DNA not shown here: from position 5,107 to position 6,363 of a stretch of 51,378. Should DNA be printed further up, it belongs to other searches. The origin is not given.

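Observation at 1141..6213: Five-gene T9SS type-B module built around three tandem CTD-less paralogues of an unnamed secreted-protein family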

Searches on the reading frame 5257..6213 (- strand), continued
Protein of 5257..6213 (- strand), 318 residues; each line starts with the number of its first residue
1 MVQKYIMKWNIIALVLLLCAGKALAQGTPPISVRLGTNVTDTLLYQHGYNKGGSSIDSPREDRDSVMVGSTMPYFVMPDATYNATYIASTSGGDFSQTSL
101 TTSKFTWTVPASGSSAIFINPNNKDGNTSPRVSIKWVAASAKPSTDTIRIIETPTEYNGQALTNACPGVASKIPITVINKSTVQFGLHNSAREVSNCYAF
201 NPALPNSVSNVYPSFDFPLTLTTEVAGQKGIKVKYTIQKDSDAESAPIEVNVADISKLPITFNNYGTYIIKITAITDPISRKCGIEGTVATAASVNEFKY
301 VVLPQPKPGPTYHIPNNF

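Call 36: list_cluster_members(proteins=[P0017, P0019, P0021, P0035, P0056, P0079, P0099, P0135, P0152, P0162])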
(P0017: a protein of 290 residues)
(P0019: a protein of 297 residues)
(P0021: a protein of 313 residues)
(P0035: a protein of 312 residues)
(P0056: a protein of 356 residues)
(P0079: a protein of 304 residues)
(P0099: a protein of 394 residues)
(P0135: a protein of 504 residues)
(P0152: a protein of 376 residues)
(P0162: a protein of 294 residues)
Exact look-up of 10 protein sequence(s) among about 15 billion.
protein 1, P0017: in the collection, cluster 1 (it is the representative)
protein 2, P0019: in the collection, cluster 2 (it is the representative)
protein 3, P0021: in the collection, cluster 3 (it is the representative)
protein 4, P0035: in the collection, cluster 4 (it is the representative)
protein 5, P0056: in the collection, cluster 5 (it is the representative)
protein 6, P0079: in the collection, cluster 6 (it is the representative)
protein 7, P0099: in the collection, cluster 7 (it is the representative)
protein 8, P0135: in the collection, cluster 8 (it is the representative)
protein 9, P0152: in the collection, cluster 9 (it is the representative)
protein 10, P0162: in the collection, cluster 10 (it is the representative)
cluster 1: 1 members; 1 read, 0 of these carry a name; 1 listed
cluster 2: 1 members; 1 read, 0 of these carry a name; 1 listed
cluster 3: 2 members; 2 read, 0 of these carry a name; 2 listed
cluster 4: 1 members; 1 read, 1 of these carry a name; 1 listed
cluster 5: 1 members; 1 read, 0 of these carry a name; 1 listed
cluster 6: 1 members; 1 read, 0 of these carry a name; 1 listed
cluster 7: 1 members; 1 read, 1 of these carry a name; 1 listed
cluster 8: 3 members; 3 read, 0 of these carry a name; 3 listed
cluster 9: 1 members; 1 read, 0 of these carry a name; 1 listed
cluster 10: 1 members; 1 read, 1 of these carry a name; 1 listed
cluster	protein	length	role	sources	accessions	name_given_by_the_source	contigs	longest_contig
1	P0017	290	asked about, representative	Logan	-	-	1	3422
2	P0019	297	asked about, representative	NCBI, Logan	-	-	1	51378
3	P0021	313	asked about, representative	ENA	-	-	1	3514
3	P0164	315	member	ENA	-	-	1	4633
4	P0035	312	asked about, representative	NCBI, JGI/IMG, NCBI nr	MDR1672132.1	MAG: hypothetical protein LBS09_01515 [Bacteroidales bacterium] | hypothetical protein | hypothetical protein [Bacteroidales bacterium]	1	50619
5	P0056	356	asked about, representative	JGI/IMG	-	-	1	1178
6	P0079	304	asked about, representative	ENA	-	-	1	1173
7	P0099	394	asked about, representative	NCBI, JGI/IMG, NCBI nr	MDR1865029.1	MAG: hypothetical protein LBR08_05585 [Bacteroidales bacterium] | hypothetical protein | hypothetical protein [Bacteroidales bacterium]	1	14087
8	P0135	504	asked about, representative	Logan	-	-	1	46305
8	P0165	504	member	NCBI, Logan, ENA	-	-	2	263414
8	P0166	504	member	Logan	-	-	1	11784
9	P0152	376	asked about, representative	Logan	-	-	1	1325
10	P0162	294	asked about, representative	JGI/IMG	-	hypothetical protein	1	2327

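Call 37: search_protein_families(library=pfam, proteins=[P0135, P0099, P0022, P0094, P0133, P0060, P0142, P0152, P0121, P0107], max_evalue=0.01)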
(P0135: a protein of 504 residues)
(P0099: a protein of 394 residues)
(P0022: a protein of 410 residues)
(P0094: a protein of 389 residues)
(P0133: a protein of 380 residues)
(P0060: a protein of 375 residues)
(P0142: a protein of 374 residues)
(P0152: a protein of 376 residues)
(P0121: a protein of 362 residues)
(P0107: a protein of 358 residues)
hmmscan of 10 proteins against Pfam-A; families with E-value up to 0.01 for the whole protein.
P0135 (504 aa): 1 family
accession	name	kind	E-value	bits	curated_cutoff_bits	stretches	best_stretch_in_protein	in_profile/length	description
PF13585.12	CHU_C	-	1.2e-23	83.5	27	1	418-500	2-84/86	CHU_C Type IX secretion signal domain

P0099 (394 aa): 0 families

P0022 (410 aa): 0 families

P0094 (389 aa): 0 families

P0133 (380 aa): 0 families

P0060 (375 aa): 0 families

P0142 (374 aa): 0 families

P0152 (376 aa): 0 families

P0121 (362 aa): 0 families

P0107 (358 aa): 0 families

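Call 38: find_encoding_contigs(protein=P0165, flank=10000, max_places=2)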
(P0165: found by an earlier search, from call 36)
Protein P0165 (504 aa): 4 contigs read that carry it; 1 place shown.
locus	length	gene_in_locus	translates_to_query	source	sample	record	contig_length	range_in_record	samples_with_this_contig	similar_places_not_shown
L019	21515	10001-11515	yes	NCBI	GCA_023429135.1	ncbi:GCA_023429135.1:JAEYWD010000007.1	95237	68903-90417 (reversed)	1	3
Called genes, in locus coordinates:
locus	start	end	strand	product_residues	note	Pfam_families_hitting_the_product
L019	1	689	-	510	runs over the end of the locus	PF03264:Cytochrom_NNT, PF03781:FGE-sulfatase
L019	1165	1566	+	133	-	PF00903:Glyoxalase, PF13468:Glyoxalase_3, PF13669:Glyoxalase_4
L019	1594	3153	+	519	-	PF01039:Carboxyl_trans, PF03255:ACCA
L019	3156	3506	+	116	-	PF04277:OAD_gamma (weak)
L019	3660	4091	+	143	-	PF25984:BSH_YknX (faint), PF25919:BSH_CusB (faint), PF25973:BSH_CzcB (faint), PF00364:Biotin_lipoyl, PF25917:BSH_RND (weak)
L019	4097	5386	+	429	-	PF03977:OAD_beta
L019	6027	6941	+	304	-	-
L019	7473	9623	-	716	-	PF00999:Na_H_Exchanger, PF00582:Usp (weak)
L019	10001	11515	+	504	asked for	PF13585:CHU_C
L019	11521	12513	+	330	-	PF11751:PorP_SprF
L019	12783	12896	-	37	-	-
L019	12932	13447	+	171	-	PF00881:Nitroreductase, PF14512:TM1586_NiRdase, PF00881:Nitroreductase, PF14512:TM1586_NiRdase (weak)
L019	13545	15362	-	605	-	PF01136:Peptidase_U32, PF12392:DUF3656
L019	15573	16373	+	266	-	PF22435:MRM3-like_sub_bind, PF00588:SpoU_methylase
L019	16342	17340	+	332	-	-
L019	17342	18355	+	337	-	PF14684:Tricorn_C1, PF03572:Peptidase_S41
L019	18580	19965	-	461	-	PF00696:AA_kinase, PF22468:ACT_9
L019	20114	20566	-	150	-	-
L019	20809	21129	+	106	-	-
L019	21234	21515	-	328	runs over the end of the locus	PF01408:GFO_IDH_MocA, PF03807:F420_oxidored (weak), PF22725:GFO_IDH_MocA_C3, PF02894:GFO_IDH_MocA_C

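Call 44: list_cluster_members(proteins=[window:5257-6213:-, window:2161-3204:-, window:1141-2154:-, window:7843-10458:-, P0023, P0046, P0069, P0088, P0108, P0133])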
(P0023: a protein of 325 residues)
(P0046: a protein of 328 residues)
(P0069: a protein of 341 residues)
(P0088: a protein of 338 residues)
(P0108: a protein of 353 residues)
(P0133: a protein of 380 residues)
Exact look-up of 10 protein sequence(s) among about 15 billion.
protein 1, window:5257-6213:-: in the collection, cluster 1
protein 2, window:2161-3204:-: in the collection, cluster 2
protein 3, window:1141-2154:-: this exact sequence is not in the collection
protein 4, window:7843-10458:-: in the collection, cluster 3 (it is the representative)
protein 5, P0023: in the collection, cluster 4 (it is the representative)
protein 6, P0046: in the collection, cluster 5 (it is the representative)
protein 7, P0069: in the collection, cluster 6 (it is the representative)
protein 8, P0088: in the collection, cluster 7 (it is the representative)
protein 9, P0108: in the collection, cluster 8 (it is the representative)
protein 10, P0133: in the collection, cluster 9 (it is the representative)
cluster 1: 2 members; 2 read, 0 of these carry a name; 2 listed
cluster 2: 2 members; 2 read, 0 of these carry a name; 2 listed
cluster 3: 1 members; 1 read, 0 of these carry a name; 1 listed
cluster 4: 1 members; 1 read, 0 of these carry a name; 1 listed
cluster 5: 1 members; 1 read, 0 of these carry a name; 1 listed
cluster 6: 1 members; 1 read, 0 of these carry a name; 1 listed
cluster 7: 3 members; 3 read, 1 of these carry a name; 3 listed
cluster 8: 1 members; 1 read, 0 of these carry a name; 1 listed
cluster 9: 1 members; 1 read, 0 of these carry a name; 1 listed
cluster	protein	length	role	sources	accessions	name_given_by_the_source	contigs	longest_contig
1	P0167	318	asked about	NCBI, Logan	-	-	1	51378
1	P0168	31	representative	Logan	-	-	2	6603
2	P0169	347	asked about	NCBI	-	-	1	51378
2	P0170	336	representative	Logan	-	-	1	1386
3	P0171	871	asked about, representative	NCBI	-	-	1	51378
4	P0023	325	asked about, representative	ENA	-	-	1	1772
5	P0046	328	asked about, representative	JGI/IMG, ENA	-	-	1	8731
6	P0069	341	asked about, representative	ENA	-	-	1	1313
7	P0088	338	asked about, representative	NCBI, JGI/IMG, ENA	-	-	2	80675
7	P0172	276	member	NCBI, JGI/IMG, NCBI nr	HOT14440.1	MAG TPA: hypothetical protein PK252_06730 [Bacteroidales bacterium] | hypothetical protein [Bacteroidales bacterium]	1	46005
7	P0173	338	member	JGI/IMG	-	-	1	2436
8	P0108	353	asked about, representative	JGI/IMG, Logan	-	-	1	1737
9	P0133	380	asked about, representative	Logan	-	-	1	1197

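Call 57: find_related_loci(query=A2, collection=metagenome_contigs, flank=7000)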
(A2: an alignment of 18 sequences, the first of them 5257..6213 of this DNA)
Query A2 (318 aa) in metagenome_contigs; peptide patterns used: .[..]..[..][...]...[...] (x = any residue, [..] = any of these).
52 stretches matched a pattern; 16 encode a relative of the query (tblastn E <= 1e-3); 16 distinct loci.
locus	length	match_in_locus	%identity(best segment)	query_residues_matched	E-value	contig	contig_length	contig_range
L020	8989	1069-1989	36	1-318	4e-47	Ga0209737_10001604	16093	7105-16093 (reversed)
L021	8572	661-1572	37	13-318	4e-47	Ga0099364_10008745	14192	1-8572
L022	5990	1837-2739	37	2-318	1e-45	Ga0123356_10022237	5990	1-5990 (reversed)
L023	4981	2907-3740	37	44-318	3e-44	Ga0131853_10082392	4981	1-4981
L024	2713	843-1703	34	11-318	2e-44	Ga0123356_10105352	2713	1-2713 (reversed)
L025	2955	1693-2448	37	44-318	1e-43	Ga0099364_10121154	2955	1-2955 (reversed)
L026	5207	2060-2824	39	44-318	1e-43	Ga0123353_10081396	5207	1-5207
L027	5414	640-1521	35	4-318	4e-42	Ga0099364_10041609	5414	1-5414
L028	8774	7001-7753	35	44-318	7e-41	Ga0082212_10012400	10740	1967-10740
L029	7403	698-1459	34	44-318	3e-40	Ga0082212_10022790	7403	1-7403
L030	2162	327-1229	32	61-318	1e-28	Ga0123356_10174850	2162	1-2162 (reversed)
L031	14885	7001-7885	32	3-318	1e-41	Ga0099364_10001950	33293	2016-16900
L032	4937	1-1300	33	3-316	1e-16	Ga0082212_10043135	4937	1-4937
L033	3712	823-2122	33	175-318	1e-14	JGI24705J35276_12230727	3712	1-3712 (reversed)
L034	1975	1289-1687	30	175-310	2e-6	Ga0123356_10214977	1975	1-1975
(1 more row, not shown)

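Call 76: search_solved_structures(query=A3, max_evalue=10)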
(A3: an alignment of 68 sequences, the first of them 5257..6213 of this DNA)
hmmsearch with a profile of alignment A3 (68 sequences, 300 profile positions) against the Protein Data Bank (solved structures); distinct sequences matched with E-value up to 10: 5.
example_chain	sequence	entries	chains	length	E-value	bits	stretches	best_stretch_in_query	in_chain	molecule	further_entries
8t9l_B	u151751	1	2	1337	0.0018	20.7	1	157-260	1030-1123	Nucleoporin POM152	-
7ouu_A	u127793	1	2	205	0.013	17.9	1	205-255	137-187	Isoform 2 of Filamin-C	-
7p0e_A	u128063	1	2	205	0.013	17.9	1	200-255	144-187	Isoform 2 of Filamin-C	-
7ouv_A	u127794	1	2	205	0.013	17.9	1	205-255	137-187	Isoform 2 of Filamin-C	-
7zal_AAA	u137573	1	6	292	1.2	11.4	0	82-127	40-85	Crov539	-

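Call 80: search_protein_families(library=pfam, proteins=[L014:2-7951:+, L015:1-6771:+, L022:2-1789:+, L026:2-1891:+, L023:1-1749:+], max_evalue=0.001)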
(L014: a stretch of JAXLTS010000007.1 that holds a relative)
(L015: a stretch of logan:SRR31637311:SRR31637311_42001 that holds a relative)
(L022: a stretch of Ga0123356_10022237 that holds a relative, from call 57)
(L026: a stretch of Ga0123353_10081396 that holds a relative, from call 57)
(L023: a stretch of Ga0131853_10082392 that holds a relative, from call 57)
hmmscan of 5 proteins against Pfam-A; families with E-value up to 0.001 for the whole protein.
L014:2-7951:+ (2649 aa): 4 families
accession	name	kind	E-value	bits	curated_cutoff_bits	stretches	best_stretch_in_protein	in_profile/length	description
PF19408.5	PKD_6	-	1.2e-45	154.2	25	3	2050-2129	2-79/82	PKD-like domain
PF18911.6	PKD_4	-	1.2e-06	29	27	0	2476-2555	2-85/85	PKD domain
PF22352.2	K319L-like_PKD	-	1.8e-05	25.1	27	0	2501-2555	26-84/84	K319L-like, PKD domain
PF13895.12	Ig_2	-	0.00054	20.6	27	0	2498-2555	25-79/79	Immunoglobulin domain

L015:1-6771:+ (2256 aa): 1 family
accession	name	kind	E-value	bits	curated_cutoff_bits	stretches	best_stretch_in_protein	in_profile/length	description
PF19408.5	PKD_6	-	1.3e-24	86.7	25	2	2155-2239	2-82/82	PKD-like domain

L022:2-1789:+ (595 aa): 4 families
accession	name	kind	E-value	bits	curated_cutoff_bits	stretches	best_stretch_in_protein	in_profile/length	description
PF19408.5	PKD_6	-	6.2e-14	52.5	25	1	497-574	5-79/82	PKD-like domain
PF07495.19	Y_Y_Y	-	2.2e-06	27.9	26.6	0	353-399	18-64/65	Y_Y_Y domain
PF19077.6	Big_13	-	6.6e-05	23.8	27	0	72-106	57-92/102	Bacterial Ig-like domain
PF19081.6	Ig_7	-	0.00017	22.3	27.3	0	411-490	8-82/84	Ig-like domain CHU_C associated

L026:2-1891:+ (629 aa): 2 families
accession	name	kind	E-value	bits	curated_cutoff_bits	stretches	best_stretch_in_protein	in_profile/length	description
PF00149.33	Metallophos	-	1.6e-13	52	21.5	1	194-402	12-191/191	Calcineurin-like phosphoesterase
PF16656.11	Pur_ac_phosph_N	-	2e-11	44.7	30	1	54-173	1-93/93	Purple acid Phosphatase, N-terminal domain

L023:1-1749:+ (582 aa): 1 family
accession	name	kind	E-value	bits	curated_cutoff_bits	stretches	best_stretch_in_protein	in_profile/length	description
PF19081.6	Ig_7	-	2.6e-22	79.4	27.3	1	488-563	7-83/84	Ig-like domain CHU_C associated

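Call 92: search_solved_structures(query=L014:2-7951:+, max_evalue=0.00001)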
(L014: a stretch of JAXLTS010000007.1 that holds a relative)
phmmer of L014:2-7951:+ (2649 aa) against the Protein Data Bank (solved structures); distinct sequences matched with E-value up to 0.00001: 3.
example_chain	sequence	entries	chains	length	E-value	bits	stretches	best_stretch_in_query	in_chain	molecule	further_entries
9flp_A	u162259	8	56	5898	1.7e-293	980.4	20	2415-2639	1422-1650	The grappling hook protein A in the bacterium Aureispira sp. CCB-QB1 | The grappling hook protein A (GhpA) in the bacterium Aureispira sp. CCB-QB1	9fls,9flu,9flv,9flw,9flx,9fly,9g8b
9ncf_S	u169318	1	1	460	1.4e-13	51.9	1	2313-2639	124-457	Immunoglobulin-like domain protein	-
9c2d_S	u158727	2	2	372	1.2e-08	35.4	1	2479-2639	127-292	Tail protein | Putative tail protein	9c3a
